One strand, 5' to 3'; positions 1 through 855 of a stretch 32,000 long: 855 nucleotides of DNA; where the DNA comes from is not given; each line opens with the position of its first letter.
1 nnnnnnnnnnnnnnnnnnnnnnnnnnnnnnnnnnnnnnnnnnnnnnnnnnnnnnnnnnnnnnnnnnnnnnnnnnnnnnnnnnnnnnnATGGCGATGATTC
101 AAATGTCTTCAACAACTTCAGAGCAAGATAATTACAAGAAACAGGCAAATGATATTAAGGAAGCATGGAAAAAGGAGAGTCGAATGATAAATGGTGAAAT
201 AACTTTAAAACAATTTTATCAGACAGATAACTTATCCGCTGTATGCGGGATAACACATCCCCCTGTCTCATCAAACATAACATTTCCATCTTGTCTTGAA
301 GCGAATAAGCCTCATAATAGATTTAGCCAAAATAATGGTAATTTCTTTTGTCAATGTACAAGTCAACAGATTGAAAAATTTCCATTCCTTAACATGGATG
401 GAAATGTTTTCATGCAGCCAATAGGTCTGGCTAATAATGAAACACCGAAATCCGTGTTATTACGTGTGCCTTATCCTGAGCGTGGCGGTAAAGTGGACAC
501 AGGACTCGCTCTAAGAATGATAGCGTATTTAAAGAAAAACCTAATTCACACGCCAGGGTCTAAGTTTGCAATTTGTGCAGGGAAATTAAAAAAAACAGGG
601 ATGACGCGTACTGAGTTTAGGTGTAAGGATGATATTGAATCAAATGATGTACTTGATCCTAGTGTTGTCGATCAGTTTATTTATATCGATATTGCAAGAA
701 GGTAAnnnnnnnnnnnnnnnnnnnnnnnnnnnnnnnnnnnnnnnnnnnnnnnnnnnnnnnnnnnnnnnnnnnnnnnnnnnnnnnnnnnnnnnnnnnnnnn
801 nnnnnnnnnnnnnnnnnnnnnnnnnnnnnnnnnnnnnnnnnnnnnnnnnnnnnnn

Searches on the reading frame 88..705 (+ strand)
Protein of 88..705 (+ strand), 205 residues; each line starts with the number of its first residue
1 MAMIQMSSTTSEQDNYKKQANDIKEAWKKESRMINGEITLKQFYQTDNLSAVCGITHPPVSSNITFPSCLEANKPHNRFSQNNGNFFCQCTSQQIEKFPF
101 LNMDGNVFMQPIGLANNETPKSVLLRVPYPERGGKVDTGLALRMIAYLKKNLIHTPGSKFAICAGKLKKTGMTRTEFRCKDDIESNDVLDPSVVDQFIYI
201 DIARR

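Call 6: search_protein_families(library=pfam, proteins=[window:88-705:+], max_evalue=0.001)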
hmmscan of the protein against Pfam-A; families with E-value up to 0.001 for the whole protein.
window:88-705:+ (205 aa): 0 families

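Call 54: search_protein_families(library=pfam, proteins=[window:88-705:+], max_evalue=1)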
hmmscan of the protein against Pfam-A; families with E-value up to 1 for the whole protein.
window:88-705:+ (205 aa): 1 family
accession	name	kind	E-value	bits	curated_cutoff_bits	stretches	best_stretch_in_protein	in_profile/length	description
PF10223.15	Menorin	-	0.15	11.9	25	1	19-74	13-68/242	Menorin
